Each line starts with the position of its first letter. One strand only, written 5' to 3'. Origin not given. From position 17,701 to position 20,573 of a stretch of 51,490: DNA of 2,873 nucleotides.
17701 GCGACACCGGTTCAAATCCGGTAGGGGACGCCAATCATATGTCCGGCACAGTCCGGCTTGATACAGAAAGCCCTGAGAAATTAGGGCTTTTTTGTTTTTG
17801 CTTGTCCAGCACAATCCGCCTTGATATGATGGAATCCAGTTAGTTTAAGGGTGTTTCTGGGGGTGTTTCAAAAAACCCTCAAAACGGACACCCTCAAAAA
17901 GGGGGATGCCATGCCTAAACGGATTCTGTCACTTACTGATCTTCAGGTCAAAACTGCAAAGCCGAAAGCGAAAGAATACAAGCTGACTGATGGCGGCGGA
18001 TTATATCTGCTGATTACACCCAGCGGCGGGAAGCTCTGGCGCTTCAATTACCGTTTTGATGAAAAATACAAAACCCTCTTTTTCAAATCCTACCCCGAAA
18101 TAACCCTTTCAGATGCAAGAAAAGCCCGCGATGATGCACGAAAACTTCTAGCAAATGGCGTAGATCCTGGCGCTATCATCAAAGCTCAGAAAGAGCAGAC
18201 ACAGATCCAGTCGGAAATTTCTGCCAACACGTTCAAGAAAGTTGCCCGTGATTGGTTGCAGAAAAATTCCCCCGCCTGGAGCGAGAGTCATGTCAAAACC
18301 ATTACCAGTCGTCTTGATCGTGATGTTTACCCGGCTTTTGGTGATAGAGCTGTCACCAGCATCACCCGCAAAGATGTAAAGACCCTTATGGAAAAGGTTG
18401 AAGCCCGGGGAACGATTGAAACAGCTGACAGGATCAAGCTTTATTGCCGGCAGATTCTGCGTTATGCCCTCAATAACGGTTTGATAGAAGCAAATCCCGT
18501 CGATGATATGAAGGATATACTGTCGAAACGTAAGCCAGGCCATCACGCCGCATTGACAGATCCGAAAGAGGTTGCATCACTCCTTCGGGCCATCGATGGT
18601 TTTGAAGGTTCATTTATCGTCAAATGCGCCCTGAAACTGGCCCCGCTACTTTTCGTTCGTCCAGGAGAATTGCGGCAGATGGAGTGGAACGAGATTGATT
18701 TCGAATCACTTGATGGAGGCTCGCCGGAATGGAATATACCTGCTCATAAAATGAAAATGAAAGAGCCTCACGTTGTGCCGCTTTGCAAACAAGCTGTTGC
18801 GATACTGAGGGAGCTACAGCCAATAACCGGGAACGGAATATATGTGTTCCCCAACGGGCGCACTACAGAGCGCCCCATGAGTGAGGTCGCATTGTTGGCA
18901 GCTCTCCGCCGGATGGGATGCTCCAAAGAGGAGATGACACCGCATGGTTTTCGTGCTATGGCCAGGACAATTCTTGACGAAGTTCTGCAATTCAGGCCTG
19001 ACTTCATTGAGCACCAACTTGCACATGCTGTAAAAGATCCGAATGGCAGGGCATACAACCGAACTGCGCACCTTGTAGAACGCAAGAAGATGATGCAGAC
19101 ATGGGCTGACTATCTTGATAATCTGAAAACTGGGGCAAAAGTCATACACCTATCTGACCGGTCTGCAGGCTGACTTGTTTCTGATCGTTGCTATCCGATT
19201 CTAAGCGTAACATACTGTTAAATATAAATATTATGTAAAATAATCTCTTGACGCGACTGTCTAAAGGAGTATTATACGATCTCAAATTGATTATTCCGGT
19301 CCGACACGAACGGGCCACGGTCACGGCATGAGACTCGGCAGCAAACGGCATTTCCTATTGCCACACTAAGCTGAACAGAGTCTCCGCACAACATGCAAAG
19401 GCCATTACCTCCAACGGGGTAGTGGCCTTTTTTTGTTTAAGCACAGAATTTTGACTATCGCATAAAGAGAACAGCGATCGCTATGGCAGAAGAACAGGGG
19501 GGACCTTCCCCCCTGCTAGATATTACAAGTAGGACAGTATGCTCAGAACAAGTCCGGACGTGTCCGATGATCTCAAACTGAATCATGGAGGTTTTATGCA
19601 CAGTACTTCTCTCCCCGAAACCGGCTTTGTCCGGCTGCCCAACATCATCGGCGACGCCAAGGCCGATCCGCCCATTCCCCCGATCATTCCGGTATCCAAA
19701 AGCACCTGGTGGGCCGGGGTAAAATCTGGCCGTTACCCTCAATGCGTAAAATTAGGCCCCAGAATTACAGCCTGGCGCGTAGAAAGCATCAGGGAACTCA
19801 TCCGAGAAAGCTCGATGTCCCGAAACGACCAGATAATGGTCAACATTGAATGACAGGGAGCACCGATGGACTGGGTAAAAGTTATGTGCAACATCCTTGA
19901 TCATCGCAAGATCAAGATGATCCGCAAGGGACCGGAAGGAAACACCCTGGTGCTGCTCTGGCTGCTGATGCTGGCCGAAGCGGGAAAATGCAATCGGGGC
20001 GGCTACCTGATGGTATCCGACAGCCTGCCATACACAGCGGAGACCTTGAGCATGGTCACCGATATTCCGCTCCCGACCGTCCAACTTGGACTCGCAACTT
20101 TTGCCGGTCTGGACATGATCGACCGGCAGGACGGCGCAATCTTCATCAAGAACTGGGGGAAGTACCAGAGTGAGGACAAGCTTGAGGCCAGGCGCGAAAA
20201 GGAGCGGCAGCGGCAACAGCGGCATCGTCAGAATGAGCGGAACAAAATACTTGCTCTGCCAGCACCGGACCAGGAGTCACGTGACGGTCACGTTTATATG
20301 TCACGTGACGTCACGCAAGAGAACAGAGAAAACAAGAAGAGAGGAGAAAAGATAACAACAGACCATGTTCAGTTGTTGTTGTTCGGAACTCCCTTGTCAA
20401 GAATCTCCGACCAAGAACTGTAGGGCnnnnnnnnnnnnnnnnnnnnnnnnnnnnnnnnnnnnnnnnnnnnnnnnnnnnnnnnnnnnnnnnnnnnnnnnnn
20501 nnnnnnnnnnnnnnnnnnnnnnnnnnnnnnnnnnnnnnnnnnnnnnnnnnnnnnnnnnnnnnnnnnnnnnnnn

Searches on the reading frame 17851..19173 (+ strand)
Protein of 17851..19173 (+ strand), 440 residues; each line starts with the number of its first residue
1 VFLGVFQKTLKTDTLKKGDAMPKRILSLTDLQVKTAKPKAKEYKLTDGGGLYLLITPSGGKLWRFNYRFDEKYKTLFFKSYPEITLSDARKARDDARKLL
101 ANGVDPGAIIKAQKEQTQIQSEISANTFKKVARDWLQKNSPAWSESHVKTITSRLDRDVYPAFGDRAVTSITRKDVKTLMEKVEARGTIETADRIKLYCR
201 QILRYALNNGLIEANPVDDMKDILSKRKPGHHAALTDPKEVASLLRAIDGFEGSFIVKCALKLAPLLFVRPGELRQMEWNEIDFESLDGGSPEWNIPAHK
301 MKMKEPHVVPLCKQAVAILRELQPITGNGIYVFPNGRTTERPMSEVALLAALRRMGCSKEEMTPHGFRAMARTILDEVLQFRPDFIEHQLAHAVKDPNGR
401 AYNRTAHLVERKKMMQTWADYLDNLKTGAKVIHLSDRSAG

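Call 33: search_protein_families(library=pfam, proteins=[window:17851-19173:+], max_evalue=0.0001)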
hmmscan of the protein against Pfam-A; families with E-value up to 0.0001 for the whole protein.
window:17851-19173:+ (440 aa): 3 families
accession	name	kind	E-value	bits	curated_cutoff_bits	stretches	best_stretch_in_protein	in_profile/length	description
PF22022.2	Phage_int_M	-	8.2e-28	96.9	27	1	128-221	1-94/96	Phage integrase central domain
PF13356.12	Arm-DNA-bind_3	-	5.7e-24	84.5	27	1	28-112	1-82/83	Arm DNA-binding domain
PF00589.27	Phage_integrase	-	5.7e-13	49.4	27.1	1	237-396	4-160/172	Phage integrase family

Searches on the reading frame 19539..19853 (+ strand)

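Call 39: search_protein_families(library=pfam, proteins=[window:19539-19853:+], max_evalue=0.01)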
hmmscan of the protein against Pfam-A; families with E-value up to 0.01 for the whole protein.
window:19539-19853:+ (104 aa): 1 family
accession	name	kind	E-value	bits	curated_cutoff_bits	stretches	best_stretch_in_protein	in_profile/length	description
PF05930.18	Phage_AlpA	-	0.0028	17.9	21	1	52-86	15-49/51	Prophage CP4-57 regulatory protein (AlpA)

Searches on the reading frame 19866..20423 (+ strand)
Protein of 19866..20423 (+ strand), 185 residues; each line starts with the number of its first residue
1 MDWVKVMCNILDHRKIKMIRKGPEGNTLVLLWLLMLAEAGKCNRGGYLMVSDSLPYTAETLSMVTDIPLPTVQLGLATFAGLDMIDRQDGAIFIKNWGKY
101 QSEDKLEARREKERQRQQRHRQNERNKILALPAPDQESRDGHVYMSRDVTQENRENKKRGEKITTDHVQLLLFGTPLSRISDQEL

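Call 39: search_protein_families(library=pfam, proteins=[window:19866-20423:+], max_evalue=0.01)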
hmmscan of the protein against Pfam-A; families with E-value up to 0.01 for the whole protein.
window:19866-20423:+ (185 aa): 1 family
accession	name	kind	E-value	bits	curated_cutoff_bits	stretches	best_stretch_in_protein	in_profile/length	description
PF09681.16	Phage_rep_org_N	-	4.2e-47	159.5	23.3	1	3-121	1-120/121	N-terminal phage replisome organiser (Phage_rep_org_N)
